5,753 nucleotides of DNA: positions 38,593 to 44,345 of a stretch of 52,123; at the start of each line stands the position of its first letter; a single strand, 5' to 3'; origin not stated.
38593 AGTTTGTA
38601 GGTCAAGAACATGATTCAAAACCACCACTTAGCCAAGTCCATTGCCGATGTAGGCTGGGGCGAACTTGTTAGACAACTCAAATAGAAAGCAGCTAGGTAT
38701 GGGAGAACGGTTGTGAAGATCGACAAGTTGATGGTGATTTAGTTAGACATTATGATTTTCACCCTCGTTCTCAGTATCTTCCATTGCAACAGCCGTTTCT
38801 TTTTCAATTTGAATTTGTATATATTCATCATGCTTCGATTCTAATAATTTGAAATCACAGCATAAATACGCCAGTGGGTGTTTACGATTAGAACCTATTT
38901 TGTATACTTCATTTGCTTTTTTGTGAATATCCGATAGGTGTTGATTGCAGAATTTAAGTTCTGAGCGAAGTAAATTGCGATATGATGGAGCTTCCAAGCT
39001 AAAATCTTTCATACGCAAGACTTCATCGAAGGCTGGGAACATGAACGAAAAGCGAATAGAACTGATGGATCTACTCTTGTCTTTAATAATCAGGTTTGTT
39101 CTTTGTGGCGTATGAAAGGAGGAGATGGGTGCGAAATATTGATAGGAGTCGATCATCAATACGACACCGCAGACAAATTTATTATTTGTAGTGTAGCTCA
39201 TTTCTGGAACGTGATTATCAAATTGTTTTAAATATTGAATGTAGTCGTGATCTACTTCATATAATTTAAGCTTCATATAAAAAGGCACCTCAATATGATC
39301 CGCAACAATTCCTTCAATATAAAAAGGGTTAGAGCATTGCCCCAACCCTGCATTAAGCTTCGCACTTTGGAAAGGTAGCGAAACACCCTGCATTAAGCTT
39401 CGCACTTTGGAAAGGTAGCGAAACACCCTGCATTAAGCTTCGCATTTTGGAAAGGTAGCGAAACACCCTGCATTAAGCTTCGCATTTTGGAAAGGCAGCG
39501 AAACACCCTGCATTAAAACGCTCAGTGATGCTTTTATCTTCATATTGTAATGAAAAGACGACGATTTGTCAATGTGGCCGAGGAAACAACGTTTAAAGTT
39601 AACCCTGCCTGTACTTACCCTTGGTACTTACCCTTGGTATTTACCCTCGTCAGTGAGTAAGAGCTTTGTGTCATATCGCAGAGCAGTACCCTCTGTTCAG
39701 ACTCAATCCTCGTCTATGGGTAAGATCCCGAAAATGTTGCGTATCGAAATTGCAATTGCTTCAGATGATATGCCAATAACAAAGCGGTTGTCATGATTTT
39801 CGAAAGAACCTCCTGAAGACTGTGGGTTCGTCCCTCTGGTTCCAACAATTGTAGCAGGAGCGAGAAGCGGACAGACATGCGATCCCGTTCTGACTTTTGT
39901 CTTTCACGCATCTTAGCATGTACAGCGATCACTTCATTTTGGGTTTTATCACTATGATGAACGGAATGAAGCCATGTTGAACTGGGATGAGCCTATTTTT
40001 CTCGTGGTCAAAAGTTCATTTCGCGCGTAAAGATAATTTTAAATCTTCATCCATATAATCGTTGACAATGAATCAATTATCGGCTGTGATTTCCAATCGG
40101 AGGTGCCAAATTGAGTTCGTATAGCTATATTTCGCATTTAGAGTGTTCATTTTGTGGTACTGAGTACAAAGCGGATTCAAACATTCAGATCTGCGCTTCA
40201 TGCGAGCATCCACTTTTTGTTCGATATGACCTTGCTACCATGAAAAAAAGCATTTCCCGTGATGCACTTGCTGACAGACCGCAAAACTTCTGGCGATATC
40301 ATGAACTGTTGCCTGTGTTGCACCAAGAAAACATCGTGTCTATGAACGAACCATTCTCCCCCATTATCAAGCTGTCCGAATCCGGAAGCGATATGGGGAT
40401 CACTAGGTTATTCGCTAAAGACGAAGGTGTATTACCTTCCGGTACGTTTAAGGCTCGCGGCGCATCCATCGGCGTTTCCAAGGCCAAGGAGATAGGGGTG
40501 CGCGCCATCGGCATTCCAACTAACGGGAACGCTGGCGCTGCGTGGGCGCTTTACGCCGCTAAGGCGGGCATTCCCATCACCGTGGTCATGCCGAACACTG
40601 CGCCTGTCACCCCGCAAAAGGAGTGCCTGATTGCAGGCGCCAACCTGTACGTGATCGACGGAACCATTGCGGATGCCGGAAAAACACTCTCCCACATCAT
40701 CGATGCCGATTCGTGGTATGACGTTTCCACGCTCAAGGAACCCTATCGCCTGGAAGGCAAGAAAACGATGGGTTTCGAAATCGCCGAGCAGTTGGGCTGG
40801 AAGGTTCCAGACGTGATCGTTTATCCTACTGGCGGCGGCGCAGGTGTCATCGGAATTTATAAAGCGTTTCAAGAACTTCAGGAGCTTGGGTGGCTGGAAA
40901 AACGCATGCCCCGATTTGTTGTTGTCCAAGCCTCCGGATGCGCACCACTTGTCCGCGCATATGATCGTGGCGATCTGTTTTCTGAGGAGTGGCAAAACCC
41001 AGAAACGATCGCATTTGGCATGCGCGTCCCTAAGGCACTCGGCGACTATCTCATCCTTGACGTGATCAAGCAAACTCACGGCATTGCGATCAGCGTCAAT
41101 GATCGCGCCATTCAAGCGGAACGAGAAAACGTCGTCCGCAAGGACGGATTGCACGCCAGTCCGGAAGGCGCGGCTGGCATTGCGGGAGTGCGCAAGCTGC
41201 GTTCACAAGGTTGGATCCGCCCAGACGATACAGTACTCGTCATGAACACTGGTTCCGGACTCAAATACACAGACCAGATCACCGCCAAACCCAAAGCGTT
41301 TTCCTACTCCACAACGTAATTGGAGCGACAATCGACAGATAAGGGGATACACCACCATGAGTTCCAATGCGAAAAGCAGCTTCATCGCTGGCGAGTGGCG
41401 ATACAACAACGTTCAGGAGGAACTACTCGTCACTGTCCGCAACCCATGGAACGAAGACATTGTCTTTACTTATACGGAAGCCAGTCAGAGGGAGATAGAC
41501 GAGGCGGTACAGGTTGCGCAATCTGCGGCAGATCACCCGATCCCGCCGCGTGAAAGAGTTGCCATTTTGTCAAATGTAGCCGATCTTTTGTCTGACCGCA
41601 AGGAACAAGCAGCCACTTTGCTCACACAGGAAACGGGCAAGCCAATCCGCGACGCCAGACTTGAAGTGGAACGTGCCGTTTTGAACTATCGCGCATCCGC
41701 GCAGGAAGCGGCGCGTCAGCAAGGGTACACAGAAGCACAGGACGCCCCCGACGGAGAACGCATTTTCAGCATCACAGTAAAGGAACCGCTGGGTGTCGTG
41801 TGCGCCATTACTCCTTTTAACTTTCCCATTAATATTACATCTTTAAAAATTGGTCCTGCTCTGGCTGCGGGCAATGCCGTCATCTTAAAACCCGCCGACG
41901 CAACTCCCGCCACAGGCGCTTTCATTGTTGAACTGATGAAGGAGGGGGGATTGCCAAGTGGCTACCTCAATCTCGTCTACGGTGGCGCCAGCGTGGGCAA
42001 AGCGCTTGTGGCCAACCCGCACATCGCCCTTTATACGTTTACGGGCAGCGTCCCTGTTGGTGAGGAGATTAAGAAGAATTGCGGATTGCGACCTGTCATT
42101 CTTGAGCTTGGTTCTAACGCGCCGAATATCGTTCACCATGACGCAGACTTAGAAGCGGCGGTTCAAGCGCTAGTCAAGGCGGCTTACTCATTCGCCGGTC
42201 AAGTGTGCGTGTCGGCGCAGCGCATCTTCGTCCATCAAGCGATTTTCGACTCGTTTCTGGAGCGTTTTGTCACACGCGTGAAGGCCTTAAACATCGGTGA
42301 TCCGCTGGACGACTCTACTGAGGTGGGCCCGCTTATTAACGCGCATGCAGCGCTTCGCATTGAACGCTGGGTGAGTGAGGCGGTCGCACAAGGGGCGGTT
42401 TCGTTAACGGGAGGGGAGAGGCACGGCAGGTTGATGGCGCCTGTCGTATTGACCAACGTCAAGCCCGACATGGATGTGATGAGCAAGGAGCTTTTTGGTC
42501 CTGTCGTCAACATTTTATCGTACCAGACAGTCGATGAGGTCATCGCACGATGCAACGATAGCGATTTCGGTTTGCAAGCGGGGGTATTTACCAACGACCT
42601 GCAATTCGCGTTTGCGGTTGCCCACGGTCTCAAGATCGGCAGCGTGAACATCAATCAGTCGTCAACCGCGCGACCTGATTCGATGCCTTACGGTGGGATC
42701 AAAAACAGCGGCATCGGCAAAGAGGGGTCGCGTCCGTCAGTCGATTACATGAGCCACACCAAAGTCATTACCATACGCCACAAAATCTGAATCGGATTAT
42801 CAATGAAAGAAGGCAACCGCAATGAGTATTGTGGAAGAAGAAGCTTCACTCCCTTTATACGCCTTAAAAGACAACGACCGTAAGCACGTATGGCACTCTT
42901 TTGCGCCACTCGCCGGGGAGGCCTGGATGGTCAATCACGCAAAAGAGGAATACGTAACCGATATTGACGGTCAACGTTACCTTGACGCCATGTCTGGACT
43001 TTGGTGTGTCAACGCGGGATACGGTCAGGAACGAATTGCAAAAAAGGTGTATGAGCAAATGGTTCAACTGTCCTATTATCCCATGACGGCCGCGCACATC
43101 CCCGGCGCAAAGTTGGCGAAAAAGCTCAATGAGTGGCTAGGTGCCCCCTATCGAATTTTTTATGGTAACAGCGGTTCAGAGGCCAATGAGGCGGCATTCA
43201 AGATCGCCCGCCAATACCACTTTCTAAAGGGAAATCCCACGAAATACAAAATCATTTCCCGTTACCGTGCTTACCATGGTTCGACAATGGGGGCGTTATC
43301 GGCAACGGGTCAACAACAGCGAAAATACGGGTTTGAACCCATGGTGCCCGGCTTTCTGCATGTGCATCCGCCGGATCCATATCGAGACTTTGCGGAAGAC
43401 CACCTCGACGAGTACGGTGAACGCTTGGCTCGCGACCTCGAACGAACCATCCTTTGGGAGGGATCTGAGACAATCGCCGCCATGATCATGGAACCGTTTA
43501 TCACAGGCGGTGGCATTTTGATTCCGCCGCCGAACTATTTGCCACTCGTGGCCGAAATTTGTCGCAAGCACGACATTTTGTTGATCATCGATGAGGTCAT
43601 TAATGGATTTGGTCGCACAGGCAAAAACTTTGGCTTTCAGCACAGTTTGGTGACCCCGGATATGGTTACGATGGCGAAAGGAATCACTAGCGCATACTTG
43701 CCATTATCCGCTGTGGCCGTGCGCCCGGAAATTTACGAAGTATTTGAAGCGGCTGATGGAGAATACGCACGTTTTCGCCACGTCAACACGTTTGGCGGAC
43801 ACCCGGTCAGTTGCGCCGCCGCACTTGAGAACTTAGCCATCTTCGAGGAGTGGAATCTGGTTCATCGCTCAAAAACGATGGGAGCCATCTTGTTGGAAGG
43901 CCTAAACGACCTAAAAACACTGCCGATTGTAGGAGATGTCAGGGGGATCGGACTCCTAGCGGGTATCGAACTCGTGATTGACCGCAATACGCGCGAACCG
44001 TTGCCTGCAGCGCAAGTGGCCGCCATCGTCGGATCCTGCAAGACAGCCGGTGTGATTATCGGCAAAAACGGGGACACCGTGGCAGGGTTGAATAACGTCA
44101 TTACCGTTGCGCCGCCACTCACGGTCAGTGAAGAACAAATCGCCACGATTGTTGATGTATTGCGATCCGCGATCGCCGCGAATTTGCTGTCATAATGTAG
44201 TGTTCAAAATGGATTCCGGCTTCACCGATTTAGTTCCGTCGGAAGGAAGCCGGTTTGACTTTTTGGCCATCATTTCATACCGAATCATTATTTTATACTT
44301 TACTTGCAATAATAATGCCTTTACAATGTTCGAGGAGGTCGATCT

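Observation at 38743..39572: Intact type III toxin-antitoxin (abortive-infection type) locus: promoter, 4.3 x 40-nt ToxI-like repeats, terminator, ToxN/AbiQ-family toxin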

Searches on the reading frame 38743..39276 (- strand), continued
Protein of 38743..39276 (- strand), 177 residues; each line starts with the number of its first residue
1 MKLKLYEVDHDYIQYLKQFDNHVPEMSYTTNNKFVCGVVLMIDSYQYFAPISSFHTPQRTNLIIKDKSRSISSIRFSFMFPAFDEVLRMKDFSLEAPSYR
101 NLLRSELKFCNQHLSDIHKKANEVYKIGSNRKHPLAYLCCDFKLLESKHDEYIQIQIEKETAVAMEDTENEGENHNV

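Call 23: find_encoding_contigs(protein=P0013, flank=3000, max_places=1)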
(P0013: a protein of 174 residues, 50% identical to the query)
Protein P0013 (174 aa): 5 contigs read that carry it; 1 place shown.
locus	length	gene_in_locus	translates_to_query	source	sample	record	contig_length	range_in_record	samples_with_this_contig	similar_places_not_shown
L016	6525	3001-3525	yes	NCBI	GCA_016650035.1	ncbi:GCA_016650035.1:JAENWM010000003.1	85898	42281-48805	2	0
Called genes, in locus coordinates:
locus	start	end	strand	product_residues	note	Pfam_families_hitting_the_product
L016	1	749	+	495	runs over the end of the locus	-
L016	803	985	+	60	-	-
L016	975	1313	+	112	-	-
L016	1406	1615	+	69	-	-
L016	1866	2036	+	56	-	-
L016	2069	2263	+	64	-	-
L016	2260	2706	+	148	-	PF02452:PemK_toxin (weak)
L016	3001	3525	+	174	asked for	PF13958:ToxN_toxin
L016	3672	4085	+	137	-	-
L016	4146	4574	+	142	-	-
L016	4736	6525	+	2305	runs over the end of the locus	PF10145:PhageMin_Tail, PF01464:SLT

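Call 24: find_encoding_contigs(protein=P0008, flank=3000, max_places=1)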
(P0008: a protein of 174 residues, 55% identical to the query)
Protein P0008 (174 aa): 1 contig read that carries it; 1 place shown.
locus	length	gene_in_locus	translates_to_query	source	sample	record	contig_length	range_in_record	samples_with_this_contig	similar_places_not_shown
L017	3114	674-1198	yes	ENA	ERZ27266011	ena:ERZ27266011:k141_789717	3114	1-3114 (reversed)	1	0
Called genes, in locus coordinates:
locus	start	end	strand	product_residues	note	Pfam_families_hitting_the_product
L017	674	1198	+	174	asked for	PF13958:ToxN_toxin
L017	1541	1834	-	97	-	PF27070:HTH_Rpn_C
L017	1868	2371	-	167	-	-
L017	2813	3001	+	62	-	-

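Call 62: predict_structure(alignment_id=A3)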
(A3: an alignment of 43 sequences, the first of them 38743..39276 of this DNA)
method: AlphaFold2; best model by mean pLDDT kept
length: 177 residues; sequences in the alignment: 43
mean_pLDDT: 93.2   pTM: 0.87
mean pLDDT of the five models: 93.2, 93.1, 92.9, 91.7, 90.9
residues with pLDDT >= 90: 150; 70-90: 19; 50-70: 8; < 50: 0
segments of 3 or more residues with pLDDT < 50: none
pLDDT, mean of each block of 10 residues (from residue 1): 93 97 85 81 98 94 96 97 97 91 96 98 98 97 98 96 87 69
secondary structure, 60 per line:
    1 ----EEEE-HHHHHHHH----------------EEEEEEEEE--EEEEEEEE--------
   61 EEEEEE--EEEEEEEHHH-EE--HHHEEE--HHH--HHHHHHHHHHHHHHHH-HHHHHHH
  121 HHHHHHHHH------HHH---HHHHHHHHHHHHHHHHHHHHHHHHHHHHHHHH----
elements in order: E5-8 H10-17 E34-42 E45-52 E61-66 E69-75 E87-89 H97-112 H114-129 H142-173

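Call 65: fold_search(model_id=the predicted structure, library=pdb)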
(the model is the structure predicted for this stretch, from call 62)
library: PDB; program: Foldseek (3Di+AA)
matches with E <= 10: 342; with E <= 0.001: 4
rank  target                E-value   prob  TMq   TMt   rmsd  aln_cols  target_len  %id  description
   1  4ato_A                2.9e-11  1.00  0.77  0.81   2.3       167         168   23  New insights into the mechanism of bacterial Type III toxin-antitoxin systems: selective toxin inhibition by a non-cod (released 2012-12-26)
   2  2xd0_A                7.5e-10  1.00  0.67  0.73   3.2       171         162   22  A processed non-coding RNA regulates a bacterial antiviral system (released 2011-01-12)
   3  7d8o_A                1.8e-09  1.00  0.68  0.73   3.2       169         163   22  Crystal structure of E. coli ToxIN type III toxin-antitoxin complex (released 2022-01-05)
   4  4glk                  2.7e-08  1.00  0.74  0.79   2.9       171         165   22  Structure and activity of AbiQ, a lactococcal anti-phage endoribonuclease belonging to the type-III toxin-antitoxin syst (released 2013-01-16)
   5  4rmo_A                5.9e-03  1.00  0.53  0.60   4.8       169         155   14  Crystal Structure of the CptIN Type III Toxin-Antitoxin System from Eubacterium rectale (released 2015-09-30)
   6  4mzp_E                1.2e-02  0.90  0.27  0.40  10.1       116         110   11  MazF from S. aureus crystal form III, C2221, 2.7 A (released 2014-05-21)
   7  4mzm_B                3.5e-02  0.80  0.27  0.40   9.7       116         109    9  MazF from S. aureus crystal form I, P212121, 2.1 A (released 2014-05-28)
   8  9g7k_E                3.9e-02  0.77  0.28  0.39   9.5       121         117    9  Staphylococcus aureus MazF in complex with Nanobody 12 (released 2024-07-31)
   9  5ckd_B                4.7e-02  0.57  0.23  0.34  10.4       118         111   12  E. coli MazF E24A form III (released 2016-04-06)
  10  5xe3_A                4.9e-02  0.84  0.28  0.44   8.8       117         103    7  Endoribonuclease in complex with its cognate antitoxin from Mycobacterial species (released 2017-10-11)
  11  9g7k_B                4.9e-02  0.72  0.28  0.39   9.5       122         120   11  Staphylococcus aureus MazF in complex with Nanobody 12 (released 2024-07-31)
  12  5cr2_C                4.9e-02  0.38  0.21  0.30  10.8       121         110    8  E. coli MazF in complex with single strand DNA substrate analog (released 2016-04-06)
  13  7ewi_C                5.2e-02  0.63  0.26  0.38   9.1       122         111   16  Toxin protein from Staphylococcus aureus (released 2022-02-16)
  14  5uct_A                5.6e-02  0.66  0.25  0.41   9.1       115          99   10  Mycobacterium tuberculosis toxin MazF-mt6 (released 2017-03-22)
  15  4mzm_C                7.0e-02  0.66  0.26  0.40   9.9       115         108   13  MazF from S. aureus crystal form I, P212121, 2.1 A (released 2014-05-28)
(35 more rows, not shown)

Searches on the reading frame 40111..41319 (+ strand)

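Call 49: search_protein_families(library=pfam, proteins=[window:40111-41319:+], max_evalue=0.01)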
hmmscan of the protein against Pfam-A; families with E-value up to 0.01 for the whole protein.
window:40111-41319:+ (402 aa): 1 family
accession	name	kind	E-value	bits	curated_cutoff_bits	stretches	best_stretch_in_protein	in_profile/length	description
PF00291.31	PALP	-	8.4e-61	206.3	35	1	79-381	4-295/295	Pyridoxal-phosphate dependent enzyme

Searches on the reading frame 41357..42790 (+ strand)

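Call 49: search_protein_families(library=pfam, proteins=[window:41357-42790:+], max_evalue=0.01)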
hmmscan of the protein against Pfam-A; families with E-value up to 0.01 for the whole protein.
window:41357-42790:+ (477 aa): 1 family
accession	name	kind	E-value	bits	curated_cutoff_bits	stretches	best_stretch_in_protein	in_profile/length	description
PF00171.27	Aldedh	-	7.2e-150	500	23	1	25-471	9-461/461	Aldehyde dehydrogenase family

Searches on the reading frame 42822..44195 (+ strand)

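Call 49: search_protein_families(library=pfam, proteins=[window:42822-44195:+], max_evalue=0.01)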
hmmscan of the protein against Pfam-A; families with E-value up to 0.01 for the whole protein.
window:42822-44195:+ (457 aa): 1 family
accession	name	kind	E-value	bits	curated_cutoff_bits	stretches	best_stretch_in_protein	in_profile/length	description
PF00202.27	Aminotran_3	-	2e-100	336.8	30.5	1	36-451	12-403/403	Aminotransferase class-III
